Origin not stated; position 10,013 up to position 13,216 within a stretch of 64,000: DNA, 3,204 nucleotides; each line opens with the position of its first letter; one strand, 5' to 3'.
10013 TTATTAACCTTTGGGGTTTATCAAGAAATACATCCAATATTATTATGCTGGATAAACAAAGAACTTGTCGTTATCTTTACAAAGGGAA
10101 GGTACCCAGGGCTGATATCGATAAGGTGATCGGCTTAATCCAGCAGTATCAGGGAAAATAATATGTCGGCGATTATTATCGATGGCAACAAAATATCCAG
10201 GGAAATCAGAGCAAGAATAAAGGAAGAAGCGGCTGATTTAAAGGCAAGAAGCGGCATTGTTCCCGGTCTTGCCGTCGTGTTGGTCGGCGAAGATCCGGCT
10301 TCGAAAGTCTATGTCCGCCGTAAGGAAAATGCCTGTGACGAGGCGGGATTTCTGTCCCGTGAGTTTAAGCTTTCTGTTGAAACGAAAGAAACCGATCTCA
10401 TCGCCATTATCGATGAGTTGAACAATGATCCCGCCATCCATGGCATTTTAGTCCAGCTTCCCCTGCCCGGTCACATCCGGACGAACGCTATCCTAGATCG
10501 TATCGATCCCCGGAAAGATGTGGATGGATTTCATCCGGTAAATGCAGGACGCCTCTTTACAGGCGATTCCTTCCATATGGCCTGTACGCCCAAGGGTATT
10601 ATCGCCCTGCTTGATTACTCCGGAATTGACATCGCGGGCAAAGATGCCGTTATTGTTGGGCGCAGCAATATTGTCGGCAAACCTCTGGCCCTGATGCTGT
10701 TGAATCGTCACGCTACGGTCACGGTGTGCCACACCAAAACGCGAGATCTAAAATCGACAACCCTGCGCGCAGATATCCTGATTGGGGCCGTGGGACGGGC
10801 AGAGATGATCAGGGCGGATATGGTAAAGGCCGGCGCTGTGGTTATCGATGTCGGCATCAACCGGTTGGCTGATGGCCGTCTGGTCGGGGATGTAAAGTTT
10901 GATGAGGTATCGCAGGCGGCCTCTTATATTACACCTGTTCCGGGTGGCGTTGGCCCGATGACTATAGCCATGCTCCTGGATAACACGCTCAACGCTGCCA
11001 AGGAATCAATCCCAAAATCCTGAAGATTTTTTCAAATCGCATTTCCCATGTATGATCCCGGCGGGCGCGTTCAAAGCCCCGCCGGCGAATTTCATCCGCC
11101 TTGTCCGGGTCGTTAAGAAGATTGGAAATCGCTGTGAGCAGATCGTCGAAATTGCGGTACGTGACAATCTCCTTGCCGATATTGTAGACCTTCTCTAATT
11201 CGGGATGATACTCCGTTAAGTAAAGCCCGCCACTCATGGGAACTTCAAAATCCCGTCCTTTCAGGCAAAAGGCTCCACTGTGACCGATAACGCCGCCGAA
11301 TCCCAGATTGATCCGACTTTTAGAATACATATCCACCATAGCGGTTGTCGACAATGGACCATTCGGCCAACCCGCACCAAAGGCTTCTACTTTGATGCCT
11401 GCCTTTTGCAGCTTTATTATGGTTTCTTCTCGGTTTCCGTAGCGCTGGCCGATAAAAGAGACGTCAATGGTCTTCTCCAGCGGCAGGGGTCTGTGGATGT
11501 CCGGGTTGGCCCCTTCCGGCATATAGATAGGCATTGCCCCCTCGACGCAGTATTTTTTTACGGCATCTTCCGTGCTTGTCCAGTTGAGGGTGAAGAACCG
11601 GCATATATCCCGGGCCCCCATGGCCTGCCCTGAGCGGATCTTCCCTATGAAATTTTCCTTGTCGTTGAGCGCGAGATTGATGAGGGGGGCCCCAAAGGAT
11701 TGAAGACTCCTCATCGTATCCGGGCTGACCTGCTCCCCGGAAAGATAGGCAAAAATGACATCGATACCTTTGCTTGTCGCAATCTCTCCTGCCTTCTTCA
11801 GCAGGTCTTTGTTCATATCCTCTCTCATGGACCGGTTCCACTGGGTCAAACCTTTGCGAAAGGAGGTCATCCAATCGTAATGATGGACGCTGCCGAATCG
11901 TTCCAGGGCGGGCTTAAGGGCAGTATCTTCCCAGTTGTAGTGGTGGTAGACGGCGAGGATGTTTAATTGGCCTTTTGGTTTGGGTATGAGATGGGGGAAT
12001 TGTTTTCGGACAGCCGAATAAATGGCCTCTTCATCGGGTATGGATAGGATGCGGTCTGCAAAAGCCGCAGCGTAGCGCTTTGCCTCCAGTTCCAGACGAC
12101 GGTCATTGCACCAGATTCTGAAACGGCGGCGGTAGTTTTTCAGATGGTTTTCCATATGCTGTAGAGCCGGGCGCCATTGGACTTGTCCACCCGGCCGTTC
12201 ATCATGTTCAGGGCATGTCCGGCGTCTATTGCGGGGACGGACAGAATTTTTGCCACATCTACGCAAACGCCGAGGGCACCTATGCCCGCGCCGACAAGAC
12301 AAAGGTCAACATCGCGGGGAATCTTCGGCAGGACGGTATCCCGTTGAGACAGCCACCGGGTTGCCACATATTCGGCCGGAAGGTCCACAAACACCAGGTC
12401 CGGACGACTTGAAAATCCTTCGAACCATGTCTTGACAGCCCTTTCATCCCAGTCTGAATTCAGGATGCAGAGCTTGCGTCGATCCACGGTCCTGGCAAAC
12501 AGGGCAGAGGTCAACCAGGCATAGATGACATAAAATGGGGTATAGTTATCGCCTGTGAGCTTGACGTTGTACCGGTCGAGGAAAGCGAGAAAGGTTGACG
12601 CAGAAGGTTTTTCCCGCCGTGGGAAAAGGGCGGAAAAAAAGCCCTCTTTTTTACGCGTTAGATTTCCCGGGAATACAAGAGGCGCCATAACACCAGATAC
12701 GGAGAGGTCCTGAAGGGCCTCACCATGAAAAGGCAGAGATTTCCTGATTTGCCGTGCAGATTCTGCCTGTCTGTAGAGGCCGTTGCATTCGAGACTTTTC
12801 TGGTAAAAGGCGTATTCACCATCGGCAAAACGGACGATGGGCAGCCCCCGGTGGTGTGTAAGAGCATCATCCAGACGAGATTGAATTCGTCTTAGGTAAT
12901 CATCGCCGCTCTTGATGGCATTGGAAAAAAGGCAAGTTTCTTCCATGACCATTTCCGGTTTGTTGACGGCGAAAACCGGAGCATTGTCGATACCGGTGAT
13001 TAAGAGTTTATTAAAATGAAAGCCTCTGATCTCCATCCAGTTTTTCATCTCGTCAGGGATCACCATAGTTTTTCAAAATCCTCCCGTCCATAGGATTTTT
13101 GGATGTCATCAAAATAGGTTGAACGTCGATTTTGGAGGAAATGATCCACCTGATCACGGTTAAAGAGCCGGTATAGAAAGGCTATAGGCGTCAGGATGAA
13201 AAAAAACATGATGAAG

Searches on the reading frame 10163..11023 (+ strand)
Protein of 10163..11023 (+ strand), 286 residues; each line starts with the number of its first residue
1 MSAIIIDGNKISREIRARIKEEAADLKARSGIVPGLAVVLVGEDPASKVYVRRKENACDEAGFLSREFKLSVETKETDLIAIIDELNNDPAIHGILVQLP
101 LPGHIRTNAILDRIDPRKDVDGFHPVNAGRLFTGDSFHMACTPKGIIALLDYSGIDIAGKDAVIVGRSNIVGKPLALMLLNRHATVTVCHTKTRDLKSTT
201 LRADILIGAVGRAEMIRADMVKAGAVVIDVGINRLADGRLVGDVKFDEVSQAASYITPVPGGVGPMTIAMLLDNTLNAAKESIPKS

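Call 60: search_protein_families(library=pfam, proteins=[window:10163-11023:+], max_evalue=0.00001)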
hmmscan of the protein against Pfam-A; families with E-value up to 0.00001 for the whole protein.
window:10163-11023:+ (286 aa): 2 families
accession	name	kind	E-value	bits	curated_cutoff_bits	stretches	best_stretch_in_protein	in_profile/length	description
PF02882.25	THF_DHG_CYH_C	-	4.8e-71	237.7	27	1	124-281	1-158/160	Tetrahydrofolate dehydrogenase/cyclohydrolase, NAD(P)-binding domain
PF00763.28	THF_DHG_CYH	-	5.2e-42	143.2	32.8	1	6-121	1-115/115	Tetrahydrofolate dehydrogenase/cyclohydrolase, catalytic domain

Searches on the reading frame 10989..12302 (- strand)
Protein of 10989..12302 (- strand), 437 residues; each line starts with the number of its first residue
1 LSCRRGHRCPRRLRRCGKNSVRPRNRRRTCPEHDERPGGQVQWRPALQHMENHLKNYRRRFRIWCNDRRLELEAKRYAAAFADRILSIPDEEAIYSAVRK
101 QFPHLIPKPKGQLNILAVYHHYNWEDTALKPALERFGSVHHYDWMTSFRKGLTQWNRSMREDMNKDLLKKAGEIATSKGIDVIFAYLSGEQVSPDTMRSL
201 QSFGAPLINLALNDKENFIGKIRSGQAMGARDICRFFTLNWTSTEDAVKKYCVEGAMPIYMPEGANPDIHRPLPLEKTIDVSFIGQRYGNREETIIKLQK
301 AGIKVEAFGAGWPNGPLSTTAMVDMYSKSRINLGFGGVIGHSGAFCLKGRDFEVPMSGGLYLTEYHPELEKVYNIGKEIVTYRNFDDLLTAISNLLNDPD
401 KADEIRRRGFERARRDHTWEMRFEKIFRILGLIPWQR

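Call 60: search_protein_families(library=pfam, proteins=[window:10989-12302:-], max_evalue=0.00001)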
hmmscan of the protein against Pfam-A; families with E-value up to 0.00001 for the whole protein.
window:10989-12302:- (437 aa): 1 family
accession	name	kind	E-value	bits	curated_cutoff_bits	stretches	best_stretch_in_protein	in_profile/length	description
PF13524.12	Glyco_trans_1_2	-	1.1e-24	87.4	25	1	297-426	8-142/144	Glycosyl transferase-like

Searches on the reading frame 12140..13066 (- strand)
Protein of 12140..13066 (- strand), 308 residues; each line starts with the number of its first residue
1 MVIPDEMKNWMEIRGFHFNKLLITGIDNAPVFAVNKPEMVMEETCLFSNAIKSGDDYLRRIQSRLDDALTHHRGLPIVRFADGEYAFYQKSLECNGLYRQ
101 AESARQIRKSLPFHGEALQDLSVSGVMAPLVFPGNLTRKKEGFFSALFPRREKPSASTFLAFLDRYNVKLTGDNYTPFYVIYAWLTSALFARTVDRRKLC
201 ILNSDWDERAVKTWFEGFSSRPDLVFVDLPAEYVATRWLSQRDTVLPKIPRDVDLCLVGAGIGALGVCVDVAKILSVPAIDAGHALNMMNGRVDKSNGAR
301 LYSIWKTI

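Call 60: search_protein_families(library=pfam, proteins=[window:12140-13066:-], max_evalue=0.00001)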
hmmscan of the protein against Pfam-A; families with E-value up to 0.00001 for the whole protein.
window:12140-13066:- (308 aa): 1 family
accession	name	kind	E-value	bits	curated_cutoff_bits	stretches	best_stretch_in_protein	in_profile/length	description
PF22882.2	GT-D-like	-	1.7e-07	31.2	27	0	252-289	173-210/210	GT-D fold-like domain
